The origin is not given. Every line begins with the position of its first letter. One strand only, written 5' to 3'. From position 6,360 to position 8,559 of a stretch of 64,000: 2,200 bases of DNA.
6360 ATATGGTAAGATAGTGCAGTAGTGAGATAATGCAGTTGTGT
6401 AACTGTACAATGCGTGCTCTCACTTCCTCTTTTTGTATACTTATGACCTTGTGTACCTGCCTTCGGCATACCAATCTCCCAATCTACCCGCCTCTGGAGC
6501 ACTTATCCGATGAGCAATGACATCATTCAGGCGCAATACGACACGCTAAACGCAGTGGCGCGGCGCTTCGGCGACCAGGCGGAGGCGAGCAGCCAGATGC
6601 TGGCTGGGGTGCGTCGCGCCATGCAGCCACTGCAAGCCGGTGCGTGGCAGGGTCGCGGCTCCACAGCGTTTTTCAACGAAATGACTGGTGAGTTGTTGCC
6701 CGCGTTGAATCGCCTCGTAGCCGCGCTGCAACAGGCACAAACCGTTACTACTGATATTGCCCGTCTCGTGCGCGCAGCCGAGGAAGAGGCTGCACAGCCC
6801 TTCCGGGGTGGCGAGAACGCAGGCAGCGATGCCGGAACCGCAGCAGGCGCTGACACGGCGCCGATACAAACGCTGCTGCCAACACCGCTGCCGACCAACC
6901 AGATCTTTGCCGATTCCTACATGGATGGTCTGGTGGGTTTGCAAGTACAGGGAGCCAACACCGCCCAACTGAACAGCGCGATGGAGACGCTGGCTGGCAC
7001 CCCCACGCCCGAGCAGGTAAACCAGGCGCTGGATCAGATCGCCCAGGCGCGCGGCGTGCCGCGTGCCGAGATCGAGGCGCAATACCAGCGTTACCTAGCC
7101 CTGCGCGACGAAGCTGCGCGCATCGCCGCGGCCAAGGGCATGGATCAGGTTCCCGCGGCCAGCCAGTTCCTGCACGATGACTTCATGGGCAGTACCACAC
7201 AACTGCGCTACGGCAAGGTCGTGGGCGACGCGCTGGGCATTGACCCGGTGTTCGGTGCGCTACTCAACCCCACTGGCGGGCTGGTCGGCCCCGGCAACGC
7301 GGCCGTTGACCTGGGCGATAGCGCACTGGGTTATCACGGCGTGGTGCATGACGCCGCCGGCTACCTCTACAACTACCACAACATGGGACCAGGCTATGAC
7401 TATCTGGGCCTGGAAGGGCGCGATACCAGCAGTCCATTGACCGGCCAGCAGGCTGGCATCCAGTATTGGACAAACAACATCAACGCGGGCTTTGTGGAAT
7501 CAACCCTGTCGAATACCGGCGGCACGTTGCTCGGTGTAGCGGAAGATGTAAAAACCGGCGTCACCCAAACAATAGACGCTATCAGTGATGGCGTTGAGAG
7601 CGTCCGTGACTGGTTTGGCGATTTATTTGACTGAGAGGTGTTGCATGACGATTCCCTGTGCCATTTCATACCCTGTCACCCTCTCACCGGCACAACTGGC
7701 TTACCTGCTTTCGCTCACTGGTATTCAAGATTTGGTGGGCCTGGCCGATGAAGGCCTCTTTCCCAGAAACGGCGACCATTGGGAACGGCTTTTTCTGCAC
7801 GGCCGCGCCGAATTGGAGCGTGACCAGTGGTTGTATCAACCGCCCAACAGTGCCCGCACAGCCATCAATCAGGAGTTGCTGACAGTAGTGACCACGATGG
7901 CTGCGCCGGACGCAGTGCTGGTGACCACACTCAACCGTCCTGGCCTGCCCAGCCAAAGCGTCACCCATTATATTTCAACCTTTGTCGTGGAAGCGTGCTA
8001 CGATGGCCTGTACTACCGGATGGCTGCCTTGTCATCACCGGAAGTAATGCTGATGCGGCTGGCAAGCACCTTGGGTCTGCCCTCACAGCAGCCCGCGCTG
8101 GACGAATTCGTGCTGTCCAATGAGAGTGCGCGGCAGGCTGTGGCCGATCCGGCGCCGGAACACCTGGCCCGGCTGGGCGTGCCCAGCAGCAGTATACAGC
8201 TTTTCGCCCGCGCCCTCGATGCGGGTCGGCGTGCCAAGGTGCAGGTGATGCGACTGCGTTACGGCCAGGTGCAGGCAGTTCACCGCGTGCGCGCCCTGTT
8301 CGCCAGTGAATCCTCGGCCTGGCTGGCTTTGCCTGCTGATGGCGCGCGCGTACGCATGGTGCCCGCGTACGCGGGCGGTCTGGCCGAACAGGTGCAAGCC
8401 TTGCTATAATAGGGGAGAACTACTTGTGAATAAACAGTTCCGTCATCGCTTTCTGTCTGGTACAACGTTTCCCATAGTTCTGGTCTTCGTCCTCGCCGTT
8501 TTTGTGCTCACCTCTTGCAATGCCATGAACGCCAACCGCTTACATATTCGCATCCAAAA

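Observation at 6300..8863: WXG100-fused polymorphic-toxin-like gene with candidate immunity gene and lipoprotein, preceded by an AT-richer repeat-bearing control region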

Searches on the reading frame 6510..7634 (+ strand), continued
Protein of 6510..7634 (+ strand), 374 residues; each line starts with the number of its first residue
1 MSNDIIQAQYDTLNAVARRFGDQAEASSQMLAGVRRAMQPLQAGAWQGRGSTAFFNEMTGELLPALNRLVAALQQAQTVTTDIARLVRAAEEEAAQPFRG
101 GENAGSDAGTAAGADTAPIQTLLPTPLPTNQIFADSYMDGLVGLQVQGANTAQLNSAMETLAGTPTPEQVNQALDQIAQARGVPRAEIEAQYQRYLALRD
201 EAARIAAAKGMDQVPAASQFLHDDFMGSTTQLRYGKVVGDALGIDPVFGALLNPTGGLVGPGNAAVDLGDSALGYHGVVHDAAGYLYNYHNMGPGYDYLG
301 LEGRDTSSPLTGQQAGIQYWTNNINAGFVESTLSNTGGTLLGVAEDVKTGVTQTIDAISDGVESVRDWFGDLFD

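Call 17: find_encoding_contigs(protein=P0040, flank=10000, max_places=1)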
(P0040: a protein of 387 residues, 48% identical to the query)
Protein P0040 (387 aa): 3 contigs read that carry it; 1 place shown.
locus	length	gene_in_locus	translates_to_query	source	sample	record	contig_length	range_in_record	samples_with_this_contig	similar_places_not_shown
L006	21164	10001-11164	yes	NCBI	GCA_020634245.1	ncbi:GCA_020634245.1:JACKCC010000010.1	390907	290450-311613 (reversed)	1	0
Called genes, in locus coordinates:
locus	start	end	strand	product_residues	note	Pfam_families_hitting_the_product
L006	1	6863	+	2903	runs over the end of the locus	PF01935:DUF87 (faint), PF13191:AAA_16 (faint), PF00005:ABC_tran (faint), PF00437:T2SSE (faint), PF01580:FtsK_SpoIIIE, PF01580:FtsK_SpoIIIE, PF13401:AAA_22 (weak), PF01580:FtsK_SpoIIIE, +19 more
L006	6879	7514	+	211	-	PF00498:FHA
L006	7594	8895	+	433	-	PF06013:WXG100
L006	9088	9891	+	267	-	-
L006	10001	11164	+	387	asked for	PF06013:WXG100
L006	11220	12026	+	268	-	-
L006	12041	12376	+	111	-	-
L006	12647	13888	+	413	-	PF16697:Yop-YscD_cpl, PF00498:FHA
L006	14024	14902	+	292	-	PF00481:PP2C, PF13672:PP2C_2, PF07228:SpoIIE (faint)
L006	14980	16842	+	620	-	PF00069:Pkinase, PF07714:PK_Tyr_Ser-Thr, PF06452:CBM9_1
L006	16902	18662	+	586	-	PF00069:Pkinase, PF07714:PK_Tyr_Ser-Thr, PF01636:APH (faint), PF03109:ABC1 (weak)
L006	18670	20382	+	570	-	PF17128:DUF5107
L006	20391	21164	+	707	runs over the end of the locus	PF00069:Pkinase, PF01636:APH (faint), PF07714:PK_Tyr_Ser-Thr, PF00930:DPPIV_N (faint), PF26549:Tricorn_N, PF26550:Tricorn_2nd, PF07676:PD40, PF26549:Tricorn_N, +1 more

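Call 27: search_protein_families(library=pfam, proteins=[L005:7267-8061:+, L002:8511-9230:+, L002:8001-8480:+, L002:6751-7980:+, L002:3912-5333:+, L002:1207-2985:+], max_evalue=0.1)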
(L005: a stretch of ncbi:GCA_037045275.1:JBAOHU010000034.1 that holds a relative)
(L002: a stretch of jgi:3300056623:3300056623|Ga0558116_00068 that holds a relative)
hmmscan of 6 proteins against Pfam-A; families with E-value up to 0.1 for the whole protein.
L005:7267-8061:+ (264 aa): 1 family
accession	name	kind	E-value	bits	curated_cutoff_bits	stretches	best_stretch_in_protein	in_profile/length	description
PF14011.11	ESX-1_EspG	-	2.4e-06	27.8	27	1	70-190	30-147/245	EspG family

L002:8511-9230:+ (239 aa): 0 families

L002:8001-8480:+ (159 aa): 1 family
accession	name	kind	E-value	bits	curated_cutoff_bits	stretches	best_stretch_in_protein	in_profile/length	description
PF01336.31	tRNA_anti-codon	-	0.063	13.7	27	0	33-79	4-51/75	OB-fold nucleic acid binding domain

L002:6751-7980:+ (409 aa): 2 families
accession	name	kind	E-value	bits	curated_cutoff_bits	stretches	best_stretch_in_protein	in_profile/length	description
PF06013.18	WXG100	-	1.3e-08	35.4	27.3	1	6-92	2-86/86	Proteins of 100 residues with WXG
PF11349.13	DUF3151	-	0.069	13.7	28.4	1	21-94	49-124/127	Protein of unknown function (DUF3151)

L002:3912-5333:+ (473 aa): 4 families
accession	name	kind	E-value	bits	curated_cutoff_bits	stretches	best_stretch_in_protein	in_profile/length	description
PF06013.18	WXG100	-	3.1e-08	34.2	27.3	1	6-92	2-86/86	Proteins of 100 residues with WXG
PF12697.13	Abhydrolase_6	-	0.015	16.4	26.3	1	221-302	54-122/217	Alpha/beta hydrolase family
PF11349.13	DUF3151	-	0.027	15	28.4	1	21-94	49-124/127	Protein of unknown function (DUF3151)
PF00975.26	Thioesterase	-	0.046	14.4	26.4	1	224-251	58-84/226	Thioesterase domain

L002:1207-2985:+ (592 aa): 2 families
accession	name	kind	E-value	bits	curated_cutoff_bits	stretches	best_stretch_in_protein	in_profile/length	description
PF06013.18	WXG100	-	3.1e-09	37.4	27.3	1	5-91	2-86/86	Proteins of 100 residues with WXG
PF11349.13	DUF3151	-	0.063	13.8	28.4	0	32-94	61-125/127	Protein of unknown function (DUF3151)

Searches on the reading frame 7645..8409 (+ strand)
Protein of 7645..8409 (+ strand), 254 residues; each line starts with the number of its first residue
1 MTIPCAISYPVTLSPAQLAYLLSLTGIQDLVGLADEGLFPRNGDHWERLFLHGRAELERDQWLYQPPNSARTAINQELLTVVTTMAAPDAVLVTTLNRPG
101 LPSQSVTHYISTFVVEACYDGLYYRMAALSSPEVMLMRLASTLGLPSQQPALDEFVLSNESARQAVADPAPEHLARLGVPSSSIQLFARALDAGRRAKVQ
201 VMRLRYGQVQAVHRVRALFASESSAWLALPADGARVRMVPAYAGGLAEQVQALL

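Call 4: search_protein_families(library=pfam, proteins=[window:7645-8409:+], max_evalue=1)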
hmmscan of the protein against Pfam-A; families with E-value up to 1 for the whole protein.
window:7645-8409:+ (254 aa): 0 families

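Call 5: search_protein_families(library=ncbifam, proteins=[window:7645-8409:+], max_evalue=1)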
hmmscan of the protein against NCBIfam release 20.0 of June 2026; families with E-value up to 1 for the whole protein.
window:7645-8409:+ (254 aa): 1 family
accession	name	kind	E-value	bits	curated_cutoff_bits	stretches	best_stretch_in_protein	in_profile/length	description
TIGR02522.1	pilus_cpaD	subfamily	0.099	12.4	94.45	1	160-206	83-130/198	CpaD family pilus assembly lipoprotein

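Call 11: search_solved_structures(query=window:7645-8409:+, max_evalue=1)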
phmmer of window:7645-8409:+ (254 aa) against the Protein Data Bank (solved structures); distinct sequences matched with E-value up to 1: 0.

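Call 18: find_homologous_proteins(query=window:7645-8409:+, max_evalue=0.001)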
Query window:7645-8409:+ (254 aa): 6 proteins with E <= 0.001 among 3540 candidates.
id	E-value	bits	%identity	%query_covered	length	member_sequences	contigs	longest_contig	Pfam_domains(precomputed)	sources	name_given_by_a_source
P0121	1.9e-160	550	100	100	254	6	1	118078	-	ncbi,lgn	ncbi:MAG: hypothetical protein WAZ19_13145 [Anaerolineae bacterium]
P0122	2.0e-88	314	60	100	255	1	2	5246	-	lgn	-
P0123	1.3e-86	308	59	100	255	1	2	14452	-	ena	-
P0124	1.5e-84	302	58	100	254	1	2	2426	-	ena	-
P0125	9.7e-80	286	56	100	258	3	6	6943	-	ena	-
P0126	6.2e-76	273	58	93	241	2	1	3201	-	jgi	jgi:hypothetical protein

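Call 22: search_protein_families(library=pfam, alignment_id=A1, max_evalue=1)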
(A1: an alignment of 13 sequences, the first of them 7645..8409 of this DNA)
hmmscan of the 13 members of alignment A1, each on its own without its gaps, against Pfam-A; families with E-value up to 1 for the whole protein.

A. member 1, window:7645-8409:+ (254 aa): 0 families

B. families by the number of members that match (of 13 scanned): 8 families
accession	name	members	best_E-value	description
PF14011.11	ESX-1_EspG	2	9.7e-05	EspG family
PF01243.27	PNPOx_N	1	0.043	Pyridoxamine 5'-phosphate oxidase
PF14873.11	BNR_assoc_N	1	0.051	N-terminal domain of BNR-repeat neuraminidase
PF23843.2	DUF7210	1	0.059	Domain of unknown function (DUF7210)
PF21961.1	AppA_4HB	1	0.087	AppA, four helix bundle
PF19366.4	DUF5942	1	0.092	Domain of unknown function (DUF5942)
PF19964.5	EAD11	1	0.093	Effector-associated domain 11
PF14193.11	DUF4315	1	0.35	Domain of unknown function (DUF4315)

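Call 24: search_solved_structures(query=A1, max_evalue=10, show_alignments=2)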
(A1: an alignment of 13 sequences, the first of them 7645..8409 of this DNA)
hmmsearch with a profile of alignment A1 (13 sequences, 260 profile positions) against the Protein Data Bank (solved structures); distinct sequences matched with E-value up to 10: 5.
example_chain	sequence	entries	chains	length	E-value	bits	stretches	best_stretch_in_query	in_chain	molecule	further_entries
6r5o_B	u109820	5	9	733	0.12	14.9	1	32-110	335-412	Periplasmic beta-glucosidase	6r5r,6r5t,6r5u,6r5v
6r5r_A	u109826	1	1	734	0.12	14.9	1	32-110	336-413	Periplasmic beta-glucosidase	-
6r5i_A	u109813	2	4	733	0.12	14.9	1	32-110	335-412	Periplasmic beta-glucosidase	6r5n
6r5p_B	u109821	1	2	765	0.12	14.8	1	32-110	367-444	Periplasmic beta-glucosidase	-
5kvk_A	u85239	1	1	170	0.4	13.1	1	40-106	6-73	Protein KP700603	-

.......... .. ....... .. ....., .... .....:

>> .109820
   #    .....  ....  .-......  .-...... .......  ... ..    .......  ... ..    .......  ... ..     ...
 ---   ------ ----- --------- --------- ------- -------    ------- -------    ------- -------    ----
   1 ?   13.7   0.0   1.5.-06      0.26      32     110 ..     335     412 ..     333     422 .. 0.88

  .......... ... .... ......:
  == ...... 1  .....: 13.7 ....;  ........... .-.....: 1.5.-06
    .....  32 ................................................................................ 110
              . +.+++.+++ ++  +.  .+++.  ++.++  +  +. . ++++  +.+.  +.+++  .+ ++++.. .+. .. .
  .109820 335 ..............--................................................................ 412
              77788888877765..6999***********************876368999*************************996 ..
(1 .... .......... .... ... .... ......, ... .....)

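Call 25: find_homologous_proteins(query=A1, max_evalue=0.001)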
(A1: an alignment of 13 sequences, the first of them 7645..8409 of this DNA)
Query A1 (13 sequences) (254 aa, profile of the alignment): 83 proteins with E <= 0.001 among 8000 candidates.
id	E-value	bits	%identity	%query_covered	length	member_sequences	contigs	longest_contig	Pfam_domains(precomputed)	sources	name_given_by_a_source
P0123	1.0e-104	367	59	100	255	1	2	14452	-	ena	-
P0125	6.8e-100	352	56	100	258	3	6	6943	-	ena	-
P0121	1.6e-98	347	100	100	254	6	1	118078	-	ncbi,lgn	ncbi:MAG: hypothetical protein WAZ19_13145 [Anaerolineae bacterium]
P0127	3.4e-76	274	25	31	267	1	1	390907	-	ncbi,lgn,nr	ncbi:MAG: hypothetical protein H6667_11455 [Ardenticatenaceae bacterium]|nr:hypothetical protein [Ar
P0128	4.8e-64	234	-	-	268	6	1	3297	-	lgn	-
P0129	1.6e-63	232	-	-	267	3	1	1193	-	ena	-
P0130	2.4e-62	229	-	-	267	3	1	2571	-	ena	-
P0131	1.9e-61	226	-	-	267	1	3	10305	-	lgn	-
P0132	2.2e-61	225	23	31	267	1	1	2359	-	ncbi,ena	-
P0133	2.5e-61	225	-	-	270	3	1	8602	-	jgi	jgi:hypothetical protein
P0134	3.5e-61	225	-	-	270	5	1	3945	-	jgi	jgi:hypothetical protein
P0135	3.8e-61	225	-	-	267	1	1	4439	-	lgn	-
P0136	8.9e-61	223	27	20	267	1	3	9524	-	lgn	-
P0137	4.8e-60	221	-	-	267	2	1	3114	-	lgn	-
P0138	6.7e-60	221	-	-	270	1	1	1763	-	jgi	jgi:hypothetical protein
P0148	1.4e-52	197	24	34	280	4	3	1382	PF27351.1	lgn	-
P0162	6.6e-49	185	-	-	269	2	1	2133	PF27351.1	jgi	jgi:hypothetical protein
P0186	3.4e-43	166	32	22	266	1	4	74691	PF14011.12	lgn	-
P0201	8.3e-36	142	-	-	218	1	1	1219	PF14011.12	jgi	jgi:hypothetical protein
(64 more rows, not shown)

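Call 27: search_protein_families(library=pfam, proteins=[P0148, P0162, P0186, P0201], max_evalue=0.1)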
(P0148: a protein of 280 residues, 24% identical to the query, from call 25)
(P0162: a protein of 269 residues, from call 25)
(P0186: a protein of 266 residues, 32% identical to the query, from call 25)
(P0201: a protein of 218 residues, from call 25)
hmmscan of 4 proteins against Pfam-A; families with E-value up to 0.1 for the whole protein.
P0148 (280 aa): 0 families

P0162 (269 aa): 0 families

P0186 (266 aa): 1 family
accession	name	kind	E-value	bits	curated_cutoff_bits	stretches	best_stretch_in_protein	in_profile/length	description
PF14011.11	ESX-1_EspG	-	4.7e-08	33.4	27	1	15-214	2-192/245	EspG family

P0201 (218 aa): 1 family
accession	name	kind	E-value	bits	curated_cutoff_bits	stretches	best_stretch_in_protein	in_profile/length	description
PF14011.11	ESX-1_EspG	-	1.2e-05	25.5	27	1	6-215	35-244/245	EspG family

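Call 33: predict_structure(alignment_id=A2)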
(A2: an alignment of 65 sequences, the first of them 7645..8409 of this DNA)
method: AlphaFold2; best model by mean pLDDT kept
length: 254 residues; sequences in the alignment: 65
mean_pLDDT: 89.0   pTM: 0.81
mean pLDDT of the five models: 89.0, 88.6, 88.1, 88.0, 87.8
residues with pLDDT >= 90: 169; 70-90: 72; 50-70: 7; < 50: 6
segments of 3 or more residues with pLDDT < 50: 1-6
pLDDT, mean of each block of 10 residues (from residue 1): 49 94 87 85 92 94 89 89 93 83 82 90 91 91 90 95 95 97 94 90 90 89 89 93 94 90
secondary structure, 60 per line:
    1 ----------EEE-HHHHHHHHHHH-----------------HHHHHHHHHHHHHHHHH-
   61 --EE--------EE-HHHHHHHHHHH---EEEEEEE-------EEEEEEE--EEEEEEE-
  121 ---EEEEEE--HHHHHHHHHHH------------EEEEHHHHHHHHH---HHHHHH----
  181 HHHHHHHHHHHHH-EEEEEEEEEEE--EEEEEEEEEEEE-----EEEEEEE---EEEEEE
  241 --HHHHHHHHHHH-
elements in order: E11-13 H15-25 H43-59 H76-86 E90-96 E104-110 E113-119 E124-129 H132-142 E155-158 H159-167 H171-176 H181-193 E195-205 E208-219 E225-231 E235-240 H243-253

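Call 37: fold_search(model_id=the predicted structure, library=pdb)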
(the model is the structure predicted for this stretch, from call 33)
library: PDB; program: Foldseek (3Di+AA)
matches with E <= 10: 938; with E <= 0.001: 18
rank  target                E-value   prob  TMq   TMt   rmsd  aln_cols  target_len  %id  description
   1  4l4w_B                7.9e-13  1.00  0.68  0.65   4.8       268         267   22  Structure of EspG3 chaperone from the type VII (ESX-3) secretion system (released 2014-06-11)
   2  4w4i                  9.9e-13  1.00  0.71  0.68   4.4       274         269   16  Crystal structure of EspG3 from the ESX-3 type VII secretion system of M. tuberculosis (released 2014-10-01)
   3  5sxl                  1.1e-12  1.00  0.70  0.65   4.5       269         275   20  Structure of EspG3 chaperone from the type VII (ESX-3) secretion system, space group P3221 (released 2016-08-24)
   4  4l4w_A                1.4e-12  1.00  0.68  0.66   4.3       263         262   20  Structure of EspG3 chaperone from the type VII (ESX-3) secretion system (released 2014-06-11)
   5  4w4j_B                2.1e-12  1.00  0.68  0.66   4.6       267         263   20  Crystal structure of EspG3 from the ESX-3 type VII secretion system of M. smegmatis (released 2014-10-01)
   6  4rcl_A                2.4e-12  1.00  0.64  0.64   5.1       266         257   20  Structure of EspG3 chaperone from the type VII (ESX-3) secretion system, space group P43212 (released 2015-09-16)
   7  6vhr_C                2.5e-12  1.00  0.70  0.69   4.2       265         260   18  Structure of PE5-PPE4-EspG3 complex from the type VII (ESX-3) secretion system, space group I422 (released 2020-01-29)
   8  5xkl                  3.5e-12  1.00  0.70  0.67   4.5       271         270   16  Crystal structure of Rv0289/EspG3 from the ESX-3 type VII secretion system of M. tuberculosis (released 2018-05-16)
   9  4w4l_C                4.5e-12  1.00  0.70  0.62   5.0       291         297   13  Crystal structure of EspG5 in complex with PE25 and PPE41 from the ESX-5 type VII secretion system of M. tuberculosis (released 2014-10-01)
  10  4w4j_A                5.0e-12  1.00  0.69  0.67   4.7       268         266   20  Crystal structure of EspG3 from the ESX-3 type VII secretion system of M. smegmatis (released 2014-10-01)
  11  6vj5_C                5.3e-12  1.00  0.67  0.60   5.3       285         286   14  Structure of PE25-PPE41(A124L) in complex with EspG5 chaperone from the type VII (ESX-5) secretion system (released 2021-01-27)
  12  5dlb                  1.1e-11  1.00  0.69  0.67   4.6       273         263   17  Crystal structure of chaperone EspG3 of ESX-3 type VII secretion system from Mycobacterium marinum M (released 2015-09-23)
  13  6uuj_C                1.3e-11  1.00  0.69  0.67   4.5       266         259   17  Structure of PE5-PPE4-EspG3 complex from the type VII (ESX-3) secretion system, space group P212121 (released 2020-01-29)
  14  4kxr_C                2.0e-11  1.00  0.64  0.60   5.4       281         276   15  Structure of the Mycobacterium tuberculosis type VII secretion system chaperone EspG5 in complex with PE25-PPE41 dimer (released 2014-05-28)
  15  5xfs_C                2.7e-11  1.00  0.67  0.62   4.9       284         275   14  Crystal structure of PE8-PPE15 in complex with EspG5 from M. tuberculosis (released 2017-08-30)
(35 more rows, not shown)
